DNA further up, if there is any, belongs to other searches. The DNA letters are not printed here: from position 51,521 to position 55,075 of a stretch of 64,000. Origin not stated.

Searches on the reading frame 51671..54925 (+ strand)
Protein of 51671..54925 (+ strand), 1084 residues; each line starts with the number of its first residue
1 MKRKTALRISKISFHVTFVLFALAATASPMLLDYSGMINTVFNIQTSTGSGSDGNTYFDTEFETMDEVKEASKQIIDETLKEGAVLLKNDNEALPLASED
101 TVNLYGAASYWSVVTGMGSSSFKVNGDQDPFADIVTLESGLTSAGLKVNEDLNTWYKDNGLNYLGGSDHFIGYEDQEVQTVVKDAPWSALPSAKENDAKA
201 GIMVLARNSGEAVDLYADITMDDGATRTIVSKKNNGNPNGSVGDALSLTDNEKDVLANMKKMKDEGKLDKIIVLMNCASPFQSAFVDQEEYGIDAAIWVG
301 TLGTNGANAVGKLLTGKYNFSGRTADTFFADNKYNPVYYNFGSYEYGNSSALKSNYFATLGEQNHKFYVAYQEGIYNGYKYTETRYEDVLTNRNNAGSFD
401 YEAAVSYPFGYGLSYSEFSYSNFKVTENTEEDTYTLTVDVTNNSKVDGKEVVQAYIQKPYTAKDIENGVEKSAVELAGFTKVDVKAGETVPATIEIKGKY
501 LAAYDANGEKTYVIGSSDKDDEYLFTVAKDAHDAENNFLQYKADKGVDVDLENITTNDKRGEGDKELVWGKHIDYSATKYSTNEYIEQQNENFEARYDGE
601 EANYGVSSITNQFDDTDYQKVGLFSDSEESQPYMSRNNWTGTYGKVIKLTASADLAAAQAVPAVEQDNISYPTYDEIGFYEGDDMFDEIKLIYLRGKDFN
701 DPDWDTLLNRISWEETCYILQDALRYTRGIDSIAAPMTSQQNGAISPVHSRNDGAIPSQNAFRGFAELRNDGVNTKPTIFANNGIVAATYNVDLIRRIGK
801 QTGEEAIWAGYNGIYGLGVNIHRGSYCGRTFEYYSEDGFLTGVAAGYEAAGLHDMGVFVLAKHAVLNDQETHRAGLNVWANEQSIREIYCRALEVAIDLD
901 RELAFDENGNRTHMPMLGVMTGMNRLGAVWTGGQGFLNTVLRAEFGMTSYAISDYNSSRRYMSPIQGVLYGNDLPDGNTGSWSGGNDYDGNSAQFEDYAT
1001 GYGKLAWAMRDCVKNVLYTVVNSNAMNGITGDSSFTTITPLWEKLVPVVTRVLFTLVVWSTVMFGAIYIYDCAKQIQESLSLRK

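Call 5: search_protein_families(library=pfam, proteins=[window:51671-54925:+])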
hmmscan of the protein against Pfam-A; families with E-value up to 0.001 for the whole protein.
window:51671-54925:+ (1084 aa): 3 families
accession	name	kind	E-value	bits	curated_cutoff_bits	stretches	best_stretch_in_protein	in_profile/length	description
PF01915.27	Glyco_hydro_3_C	-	2.7e-19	70.4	31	1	85-379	2-200/200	Glycosyl hydrolase family 3 C-terminal domain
PF14310.12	Fn3-like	-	1.8e-09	38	25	1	450-510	1-55/71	Fibronectin type III-like domain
PF00933.27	Glyco_hydro_3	-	4.8e-06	26.7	27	1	778-898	83-206/316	Glycosyl hydrolase family 3 N terminal domain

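Call 7: find_related_loci(query=window:51671-54925:+, collection=genome_contigs, flank=10000)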
Query window:51671-54925:+ (1084 aa) in genome_contigs; peptide patterns used: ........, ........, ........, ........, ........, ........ (x = any residue, [..] = any of these).
30 stretches matched a pattern; 4 encode a relative of the query (tblastn E <= 1e-3); 4 distinct loci.
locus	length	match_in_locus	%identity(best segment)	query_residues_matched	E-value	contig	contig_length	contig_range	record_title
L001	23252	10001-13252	92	1-1084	0e+0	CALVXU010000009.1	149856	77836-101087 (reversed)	MAG: uncultured Bacilli bacterium isolate E21__bin313 genome assembly, contig: E21__k127_3288185, whole genome shotgun s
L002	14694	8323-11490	61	10-1076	0e+0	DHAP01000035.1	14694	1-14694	MAG TPA_asm: Bacillales bacterium UBA4951 UBA4951_contig_28272, whole genome shotgun sequence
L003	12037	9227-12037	61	2-946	0e+0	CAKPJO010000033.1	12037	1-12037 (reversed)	MAG: uncultured Bacilli bacterium isolate REFINED_METABAT215_TOP10_CONTIGS_1500_ASSEMBLY_K77_MERGED__Hadza_MoBio_hadza-A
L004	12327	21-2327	68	303-1076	0e+0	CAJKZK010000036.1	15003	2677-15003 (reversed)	MAG TPA_asm: uncultured Firmicutes bacterium isolate SRR5519172-bin.28 genome assembly, contig: NODE_2046_length_15003_c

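Call 17: search_protein_families(library=pfam, proteins=[L002:683-1423:+, L002:1702-2805:+, L002:2819-4018:-, L002:4032-5573:-, L002:5742-6446:+, L002:6768-7820:+, L002:7817-8290:+, L002:11550-14279:+])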
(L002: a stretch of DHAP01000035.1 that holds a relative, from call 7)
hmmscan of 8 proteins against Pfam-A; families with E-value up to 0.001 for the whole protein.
L002:683-1423:+ (246 aa): 0 families

L002:1702-2805:+ (367 aa): 1 family
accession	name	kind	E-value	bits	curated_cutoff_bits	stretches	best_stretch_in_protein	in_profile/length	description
PF00990.26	GGDEF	-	6.9e-22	78.4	23.8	1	225-361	2-157/161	Diguanylate cyclase, GGDEF domain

L002:2819-4018:- (399 aa): 4 families
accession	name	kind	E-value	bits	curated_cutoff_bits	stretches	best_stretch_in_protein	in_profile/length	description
PF00175.26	NAD_binding_1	-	1.8e-16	61.2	22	1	167-266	2-106/109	Oxidoreductase NAD-binding domain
PF00970.30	FAD_binding_6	-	1.8e-12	47.9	21.1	1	75-155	22-99/99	Oxidoreductase FAD-binding domain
PF00111.32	Fer2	-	2.5e-11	43.8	21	1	311-386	1-76/77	2Fe-2S iron-sulfur cluster binding domain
PF08030.17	NAD_binding_6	-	0.00064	20.3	22.2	0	163-188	3-28/156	Ferric reductase NAD binding domain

L002:4032-5573:- (513 aa): 8 families
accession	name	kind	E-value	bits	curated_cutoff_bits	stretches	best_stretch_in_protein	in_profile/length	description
PF13450.12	NAD_binding_8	-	8.9e-10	39.1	21.9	1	9-58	1-50/68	NAD(P)-binding Rossmann-like domain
PF12831.13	FAD_oxidored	-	9.2e-10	38.8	27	1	6-49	1-44/416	FAD dependent oxidoreductase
PF00890.30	FAD_binding_2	-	2.6e-07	30.6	20.4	1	6-49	1-43/414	FAD binding domain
PF01266.30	DAO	-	3e-07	30.7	27.9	1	6-46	1-40/353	FAD dependent oxidoreductase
PF01946.23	Thi4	-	7.9e-06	25.7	26.2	1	5-43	18-57/235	Thi4 family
PF07992.20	Pyr_redox_2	-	2.5e-05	24.3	26.1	1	5-90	1-74/291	Pyridine nucleotide-disulphide oxidoreductase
PF03486.20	HI0933_like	-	4.1e-05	23.6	50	1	6-40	2-36/244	HI0933-like protein Rossmann domain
PF01134.28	GIDA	-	0.0001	21.9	22.1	1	6-35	1-30/391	Glucose inhibited division protein A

L002:5742-6446:+ (234 aa): 3 families
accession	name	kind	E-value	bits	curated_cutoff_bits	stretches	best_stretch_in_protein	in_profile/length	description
PF07729.17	FCD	-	2.5e-15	57.4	24.3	1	105-223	2-124/125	FCD domain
PF00392.27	GntR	-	3.4e-14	52.7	27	1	16-74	6-64/64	Bacterial regulatory proteins, gntR family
PF07840.17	FadR_C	-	6.1e-05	23.4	23.6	1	76-177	2-99/164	FadR C-terminal domain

L002:6768-7820:+ (350 aa): 0 families

L002:7817-8290:+ (157 aa): 0 families

L002:11550-14279:+ (909 aa): 1 family
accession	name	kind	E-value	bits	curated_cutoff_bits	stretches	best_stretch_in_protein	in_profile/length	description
PF23674.1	RYYR-CCHC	-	1.4e-06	28.5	27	1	576-626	30-79/79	RYYR-CCHC domain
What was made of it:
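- L002 has a GntR/FCD gene next to the operon (call 17).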

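Call 18: search_protein_families(library=pfam, proteins=[L003:664-2049:+, L003:2143-3042:+, L003:3788-5185:+, L003:5430-6776:+, L003:6777-7442:+, L003:7751-8743:+, L003:8745-9200:+])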
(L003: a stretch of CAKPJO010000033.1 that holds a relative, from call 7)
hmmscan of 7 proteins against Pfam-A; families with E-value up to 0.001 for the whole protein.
L003:664-2049:+ (461 aa): 0 families

L003:2143-3042:+ (299 aa): 1 family
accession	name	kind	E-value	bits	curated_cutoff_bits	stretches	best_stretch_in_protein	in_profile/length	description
PF00294.29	PfkB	-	3.4e-43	148.5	25.8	1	3-292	5-301/302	pfkB family carbohydrate kinase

L003:3788-5185:+ (465 aa): 3 families
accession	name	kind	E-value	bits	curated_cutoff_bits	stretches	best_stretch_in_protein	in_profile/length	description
PF13173.12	AAA_14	-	1.5e-19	70.7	27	1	28-174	2-129/129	AAA domain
PF13635.12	DUF4143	-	2.1e-13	50.8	28.1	1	260-409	11-159/160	Domain of unknown function (DUF4143)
PF13401.12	AAA_22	-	3.2e-05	24.7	27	1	28-131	5-122/130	AAA domain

L003:5430-6776:+ (448 aa): 1 family
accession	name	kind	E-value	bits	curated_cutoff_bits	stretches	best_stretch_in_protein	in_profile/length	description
PF02386.22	TrkH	-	9.5e-50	169.9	27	1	13-423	40-487/502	Cation transport protein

L003:6777-7442:+ (221 aa): 4 families
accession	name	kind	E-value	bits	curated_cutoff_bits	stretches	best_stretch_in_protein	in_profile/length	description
PF02254.24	TrkA_N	-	7.1e-28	97.7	23.8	1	8-123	1-116/116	TrkA-N domain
PF02080.26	TrkA_C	-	1.9e-11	44.1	27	1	155-219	4-70/71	TrkA-C domain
PF03721.20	UDPG_MGDP_dh_N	-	0.00021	21.3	27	1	9-47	4-42/187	UDP-glucose/GDP-mannose dehydrogenase family, NAD binding domain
PF21799.2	MurD-like_N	-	0.00029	21.5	27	0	7-45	2-40/88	Mur ligase MurD-like, N-terminal domain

L003:7751-8743:+ (330 aa): 0 families

L003:8745-9200:+ (151 aa): 0 families

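Call 33: search_protein_families(library=ncbifam, proteins=[window:51671-54925:+], max_evalue=0.001)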
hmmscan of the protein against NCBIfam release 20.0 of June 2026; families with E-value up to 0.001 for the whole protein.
window:51671-54925:+ (1084 aa): 7 families
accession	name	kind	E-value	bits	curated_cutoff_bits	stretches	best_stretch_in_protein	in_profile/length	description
NF041610.1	alph_arabinopyran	equivalog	1.8e-46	158.7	1300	2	778-959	59-227/738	exo-alpha-(1->6)-L-arabinopyranosidase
NF052330.1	BetGlucosiCelf0468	equivalog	1.8e-36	125.7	1300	2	777-985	54-251/817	beta-d-glucosidase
NF011678.0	PRK15098.1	equivalog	2.7e-27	95.5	666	3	386-507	619-736/765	beta-glucosidase BglX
NF041776.1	xylosidase_Xyl3A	equivalog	2.1e-25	88.9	1250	1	404-512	719-822/846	xylan 1,4-beta-xylosidase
NF052329.1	XyloArabinsidase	equivalog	1.9e-20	72.6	1050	1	402-510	601-704/750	beta-xylosidase/alpha-l-arabinosidase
NF052331.1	Bet13-16Glucosase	equivalog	4.2e-19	68.2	1330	2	403-511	619-723/750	exo-beta-d-1,3/1,6-glucosidase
NF041579.1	betaxyl_Flavo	equivalog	5.6e-19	67.8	1350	1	403-510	585-688/716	beta-xylosidase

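Call 66: search_protein_families(library=pfam, proteins=[L001:21922-22638:+, L001:22721-23251:+])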
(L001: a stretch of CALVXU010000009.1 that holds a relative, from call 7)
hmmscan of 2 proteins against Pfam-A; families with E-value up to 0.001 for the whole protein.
L001:21922-22638:+ (238 aa): 3 families
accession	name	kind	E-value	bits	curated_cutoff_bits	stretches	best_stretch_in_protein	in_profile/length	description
PF00165.29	HTH_AraC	-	3.3e-14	53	26.6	1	146-186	1-41/42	Bacterial regulatory helix-turn-helix proteins, AraC family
PF12833.13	HTH_18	-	1.2e-13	51.5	33.6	1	159-230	1-73/80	Helix-turn-helix domain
PF07883.17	Cupin_2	-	7.5e-05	22.8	27.2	1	12-45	22-55/70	Cupin domain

L001:22721-23251:+ (177 aa): 2 families
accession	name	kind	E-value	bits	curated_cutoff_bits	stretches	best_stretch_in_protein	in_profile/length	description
PF02837.24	Glyco_hydro_2_N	-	1.5e-14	54.7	28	1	36-142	56-166/169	Glycosyl hydrolases family 2, sugar binding domain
PF22666.2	Glyco_hydro_2_N2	-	3.4e-10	40.7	27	1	46-127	49-130/167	Glycosyl hydrolase 2 galactose-binding domain-like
